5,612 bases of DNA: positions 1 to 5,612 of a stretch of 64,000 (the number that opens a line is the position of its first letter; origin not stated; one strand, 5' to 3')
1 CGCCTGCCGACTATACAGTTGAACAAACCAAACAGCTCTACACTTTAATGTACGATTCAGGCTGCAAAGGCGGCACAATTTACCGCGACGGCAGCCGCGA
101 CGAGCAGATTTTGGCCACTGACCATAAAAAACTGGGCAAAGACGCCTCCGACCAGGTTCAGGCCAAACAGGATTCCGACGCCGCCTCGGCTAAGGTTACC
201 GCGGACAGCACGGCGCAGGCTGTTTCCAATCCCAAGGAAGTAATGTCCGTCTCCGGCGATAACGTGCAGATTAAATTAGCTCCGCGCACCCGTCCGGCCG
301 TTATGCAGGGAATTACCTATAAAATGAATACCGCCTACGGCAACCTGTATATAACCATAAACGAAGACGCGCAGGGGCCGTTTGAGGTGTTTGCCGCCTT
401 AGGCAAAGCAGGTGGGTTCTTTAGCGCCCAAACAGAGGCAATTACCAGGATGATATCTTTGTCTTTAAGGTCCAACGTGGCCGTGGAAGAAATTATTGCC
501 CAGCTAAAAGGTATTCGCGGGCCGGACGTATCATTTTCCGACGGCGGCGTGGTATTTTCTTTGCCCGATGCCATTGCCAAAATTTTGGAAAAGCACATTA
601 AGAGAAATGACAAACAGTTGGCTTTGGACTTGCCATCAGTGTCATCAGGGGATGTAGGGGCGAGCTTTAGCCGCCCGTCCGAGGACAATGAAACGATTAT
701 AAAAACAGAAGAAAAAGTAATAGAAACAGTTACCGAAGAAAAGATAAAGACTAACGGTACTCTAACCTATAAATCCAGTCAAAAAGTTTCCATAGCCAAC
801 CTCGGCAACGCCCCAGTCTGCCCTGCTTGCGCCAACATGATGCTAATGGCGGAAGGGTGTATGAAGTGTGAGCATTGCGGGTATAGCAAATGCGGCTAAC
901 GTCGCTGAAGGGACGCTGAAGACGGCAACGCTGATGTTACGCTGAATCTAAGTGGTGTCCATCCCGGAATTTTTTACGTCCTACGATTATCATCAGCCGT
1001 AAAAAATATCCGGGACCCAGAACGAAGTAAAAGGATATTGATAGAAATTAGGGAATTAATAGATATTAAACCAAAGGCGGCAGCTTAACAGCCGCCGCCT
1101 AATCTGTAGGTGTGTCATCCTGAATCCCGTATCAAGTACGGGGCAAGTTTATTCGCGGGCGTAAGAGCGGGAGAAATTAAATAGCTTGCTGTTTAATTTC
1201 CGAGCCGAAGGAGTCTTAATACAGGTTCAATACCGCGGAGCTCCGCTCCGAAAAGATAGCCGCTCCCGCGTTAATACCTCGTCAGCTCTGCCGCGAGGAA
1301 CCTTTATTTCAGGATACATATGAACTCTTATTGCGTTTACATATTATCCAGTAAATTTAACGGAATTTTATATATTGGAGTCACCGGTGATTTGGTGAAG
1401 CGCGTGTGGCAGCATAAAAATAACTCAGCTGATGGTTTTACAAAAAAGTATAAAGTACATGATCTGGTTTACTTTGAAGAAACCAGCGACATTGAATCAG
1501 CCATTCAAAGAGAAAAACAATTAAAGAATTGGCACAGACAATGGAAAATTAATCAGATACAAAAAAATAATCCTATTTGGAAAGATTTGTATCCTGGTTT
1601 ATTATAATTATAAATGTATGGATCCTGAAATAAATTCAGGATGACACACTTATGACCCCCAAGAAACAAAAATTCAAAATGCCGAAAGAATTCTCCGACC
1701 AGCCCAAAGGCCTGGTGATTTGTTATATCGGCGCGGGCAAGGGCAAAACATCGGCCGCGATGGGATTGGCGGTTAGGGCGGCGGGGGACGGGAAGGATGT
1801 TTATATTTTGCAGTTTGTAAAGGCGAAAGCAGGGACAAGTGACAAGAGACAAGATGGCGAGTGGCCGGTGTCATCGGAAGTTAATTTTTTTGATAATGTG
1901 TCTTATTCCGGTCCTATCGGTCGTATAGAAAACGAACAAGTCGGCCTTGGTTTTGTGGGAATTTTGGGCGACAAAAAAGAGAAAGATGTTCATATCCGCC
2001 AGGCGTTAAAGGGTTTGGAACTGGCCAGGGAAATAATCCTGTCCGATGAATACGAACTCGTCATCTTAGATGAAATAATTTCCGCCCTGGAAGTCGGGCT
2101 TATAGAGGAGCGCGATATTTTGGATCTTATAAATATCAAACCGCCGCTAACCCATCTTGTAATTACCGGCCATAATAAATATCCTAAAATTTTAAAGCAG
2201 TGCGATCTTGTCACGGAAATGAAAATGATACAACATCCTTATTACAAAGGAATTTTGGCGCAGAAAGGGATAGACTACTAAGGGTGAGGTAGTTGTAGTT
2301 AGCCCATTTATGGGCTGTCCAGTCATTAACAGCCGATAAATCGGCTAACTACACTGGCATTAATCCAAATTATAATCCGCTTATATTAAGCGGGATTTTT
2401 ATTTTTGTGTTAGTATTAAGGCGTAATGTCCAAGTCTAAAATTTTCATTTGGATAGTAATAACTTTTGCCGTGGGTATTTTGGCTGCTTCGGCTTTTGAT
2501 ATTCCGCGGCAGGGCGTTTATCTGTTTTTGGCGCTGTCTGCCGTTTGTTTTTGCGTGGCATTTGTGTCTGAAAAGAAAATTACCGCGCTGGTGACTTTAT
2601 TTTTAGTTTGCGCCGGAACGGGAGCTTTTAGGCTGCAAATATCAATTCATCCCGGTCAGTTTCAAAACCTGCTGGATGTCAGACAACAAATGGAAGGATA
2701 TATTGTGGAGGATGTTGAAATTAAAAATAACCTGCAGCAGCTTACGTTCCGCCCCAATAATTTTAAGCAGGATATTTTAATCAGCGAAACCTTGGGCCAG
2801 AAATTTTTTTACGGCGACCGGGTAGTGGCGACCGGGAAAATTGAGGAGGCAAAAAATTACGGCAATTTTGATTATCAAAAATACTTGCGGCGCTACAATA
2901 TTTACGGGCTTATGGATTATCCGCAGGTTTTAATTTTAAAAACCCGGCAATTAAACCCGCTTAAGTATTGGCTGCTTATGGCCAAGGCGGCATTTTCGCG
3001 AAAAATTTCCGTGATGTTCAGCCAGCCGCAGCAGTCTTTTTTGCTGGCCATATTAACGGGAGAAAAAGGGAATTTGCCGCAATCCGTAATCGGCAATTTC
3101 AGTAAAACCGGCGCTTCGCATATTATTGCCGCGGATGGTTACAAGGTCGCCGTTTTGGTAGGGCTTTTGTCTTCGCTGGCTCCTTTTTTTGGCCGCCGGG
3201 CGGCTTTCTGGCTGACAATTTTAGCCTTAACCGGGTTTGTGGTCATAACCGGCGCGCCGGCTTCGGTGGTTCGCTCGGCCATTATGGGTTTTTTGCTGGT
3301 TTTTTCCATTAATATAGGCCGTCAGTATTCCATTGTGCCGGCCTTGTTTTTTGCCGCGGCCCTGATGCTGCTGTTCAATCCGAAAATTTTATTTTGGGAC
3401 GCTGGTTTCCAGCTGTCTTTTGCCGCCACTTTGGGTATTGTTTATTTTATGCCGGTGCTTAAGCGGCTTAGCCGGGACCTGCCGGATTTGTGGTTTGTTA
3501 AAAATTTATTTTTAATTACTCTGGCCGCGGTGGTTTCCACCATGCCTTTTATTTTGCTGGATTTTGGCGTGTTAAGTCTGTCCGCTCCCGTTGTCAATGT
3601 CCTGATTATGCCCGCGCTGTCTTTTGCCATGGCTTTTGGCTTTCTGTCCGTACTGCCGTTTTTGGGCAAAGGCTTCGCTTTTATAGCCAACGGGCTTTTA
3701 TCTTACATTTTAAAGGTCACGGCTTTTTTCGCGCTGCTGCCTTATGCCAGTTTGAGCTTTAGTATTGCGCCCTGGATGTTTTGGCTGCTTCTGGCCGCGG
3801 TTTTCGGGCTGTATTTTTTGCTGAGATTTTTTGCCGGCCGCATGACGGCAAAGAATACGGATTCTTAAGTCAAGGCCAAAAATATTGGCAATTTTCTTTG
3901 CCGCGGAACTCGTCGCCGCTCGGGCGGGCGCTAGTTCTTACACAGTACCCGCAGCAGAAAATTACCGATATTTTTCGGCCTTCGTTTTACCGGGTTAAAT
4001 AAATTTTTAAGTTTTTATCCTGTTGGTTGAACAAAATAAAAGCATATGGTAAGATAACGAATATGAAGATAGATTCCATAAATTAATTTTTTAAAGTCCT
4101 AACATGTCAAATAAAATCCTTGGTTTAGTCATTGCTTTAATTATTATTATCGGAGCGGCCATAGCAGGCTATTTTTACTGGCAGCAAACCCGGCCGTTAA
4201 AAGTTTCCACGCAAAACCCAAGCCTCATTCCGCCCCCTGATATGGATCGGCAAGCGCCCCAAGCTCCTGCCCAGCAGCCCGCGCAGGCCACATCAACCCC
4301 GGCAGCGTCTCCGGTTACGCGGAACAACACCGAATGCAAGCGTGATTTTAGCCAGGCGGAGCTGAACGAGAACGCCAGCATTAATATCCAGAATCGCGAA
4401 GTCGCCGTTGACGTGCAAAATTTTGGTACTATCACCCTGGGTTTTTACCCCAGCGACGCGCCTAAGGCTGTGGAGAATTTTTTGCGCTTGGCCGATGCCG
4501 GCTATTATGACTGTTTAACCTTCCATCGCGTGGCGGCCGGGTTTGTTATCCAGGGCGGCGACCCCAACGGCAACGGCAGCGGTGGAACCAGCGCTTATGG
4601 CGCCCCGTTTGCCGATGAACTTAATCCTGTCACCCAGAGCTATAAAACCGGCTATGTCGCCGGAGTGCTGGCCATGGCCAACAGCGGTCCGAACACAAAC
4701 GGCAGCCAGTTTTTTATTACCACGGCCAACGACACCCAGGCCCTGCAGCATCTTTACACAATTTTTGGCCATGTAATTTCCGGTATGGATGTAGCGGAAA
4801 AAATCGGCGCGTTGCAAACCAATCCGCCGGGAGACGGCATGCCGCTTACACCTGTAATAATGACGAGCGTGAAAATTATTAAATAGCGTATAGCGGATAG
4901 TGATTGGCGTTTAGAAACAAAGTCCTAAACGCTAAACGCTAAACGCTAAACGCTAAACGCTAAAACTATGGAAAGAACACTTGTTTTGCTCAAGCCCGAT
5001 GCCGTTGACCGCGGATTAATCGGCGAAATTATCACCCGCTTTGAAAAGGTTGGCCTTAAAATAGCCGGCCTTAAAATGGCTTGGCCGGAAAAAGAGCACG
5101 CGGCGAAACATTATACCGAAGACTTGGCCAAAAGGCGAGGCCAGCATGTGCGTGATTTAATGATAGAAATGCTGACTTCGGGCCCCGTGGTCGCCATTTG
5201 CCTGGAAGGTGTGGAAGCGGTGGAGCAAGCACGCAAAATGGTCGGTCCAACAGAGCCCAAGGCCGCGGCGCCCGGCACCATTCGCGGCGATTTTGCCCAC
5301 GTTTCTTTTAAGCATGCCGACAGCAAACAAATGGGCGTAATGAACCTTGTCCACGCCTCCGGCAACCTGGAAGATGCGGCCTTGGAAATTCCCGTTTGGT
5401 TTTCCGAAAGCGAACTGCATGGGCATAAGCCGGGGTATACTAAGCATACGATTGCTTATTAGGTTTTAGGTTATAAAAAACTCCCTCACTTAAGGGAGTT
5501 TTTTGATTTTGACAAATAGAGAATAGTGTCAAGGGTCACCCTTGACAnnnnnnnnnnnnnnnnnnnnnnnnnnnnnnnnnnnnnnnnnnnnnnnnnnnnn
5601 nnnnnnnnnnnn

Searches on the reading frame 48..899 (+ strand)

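Call 73: search_protein_families(library=pfam, proteins=[window:48-899:+], max_evalue=0.01)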
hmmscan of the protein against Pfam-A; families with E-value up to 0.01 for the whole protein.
window:48-899:+ (283 aa): 1 family
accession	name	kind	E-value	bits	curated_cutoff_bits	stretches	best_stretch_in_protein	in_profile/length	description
PF12637.14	TSCPD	-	7.4e-22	77.9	22.8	1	90-183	2-87/88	TSCPD domain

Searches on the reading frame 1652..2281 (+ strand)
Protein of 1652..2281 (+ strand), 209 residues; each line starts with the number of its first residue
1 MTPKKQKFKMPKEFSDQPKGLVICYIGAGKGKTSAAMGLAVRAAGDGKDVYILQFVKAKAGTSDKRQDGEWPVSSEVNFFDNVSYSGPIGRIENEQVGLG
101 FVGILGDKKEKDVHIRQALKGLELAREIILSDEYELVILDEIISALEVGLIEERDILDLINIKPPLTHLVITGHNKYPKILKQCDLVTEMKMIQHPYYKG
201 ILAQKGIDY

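Call 73: search_protein_families(library=pfam, proteins=[window:1652-2281:+], max_evalue=0.01)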
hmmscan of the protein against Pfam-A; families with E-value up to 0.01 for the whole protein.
window:1652-2281:+ (209 aa): 1 family
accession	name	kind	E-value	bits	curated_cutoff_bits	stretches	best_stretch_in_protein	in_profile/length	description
PF02572.21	CobA_CobO_BtuR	-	5.1e-50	170.5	25.7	1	19-209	2-172/172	ATP:corrinoid adenosyltransferase BtuR/CobO/CobP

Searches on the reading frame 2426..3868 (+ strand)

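Call 9: search_protein_families(library=pfam, proteins=[window:2426-3868:+])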
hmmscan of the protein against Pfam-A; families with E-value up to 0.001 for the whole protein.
window:2426-3868:+ (480 aa): 2 families
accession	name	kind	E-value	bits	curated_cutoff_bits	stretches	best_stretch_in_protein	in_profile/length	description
PF03772.21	Competence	-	1.5e-42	146.2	23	1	209-466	1-266/270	Competence protein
PF13567.11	DUF4131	-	2.5e-12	47.2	31.6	1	31-163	8-157/165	Domain of unknown function (DUF4131)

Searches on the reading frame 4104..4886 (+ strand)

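Call 73: search_protein_families(library=pfam, proteins=[window:4104-4886:+], max_evalue=0.01)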
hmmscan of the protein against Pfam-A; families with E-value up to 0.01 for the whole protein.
window:4104-4886:+ (260 aa): 1 family
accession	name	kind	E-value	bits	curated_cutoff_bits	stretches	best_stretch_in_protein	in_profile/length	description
PF00160.26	Pro_isomerase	-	6.5e-41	140.7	21.7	1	102-257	4-158/159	Cyclophilin type peptidyl-prolyl cis-trans isomerase/CLD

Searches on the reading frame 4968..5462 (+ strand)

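Call 73: search_protein_families(library=pfam, proteins=[window:4968-5462:+], max_evalue=0.01)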
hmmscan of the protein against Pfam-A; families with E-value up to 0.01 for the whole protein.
window:4968-5462:+ (164 aa): 1 family
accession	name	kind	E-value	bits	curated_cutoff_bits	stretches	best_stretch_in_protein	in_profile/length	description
PF00334.24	NDK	-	3.6e-42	143.9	27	1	2-149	1-134/135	Nucleoside diphosphate kinase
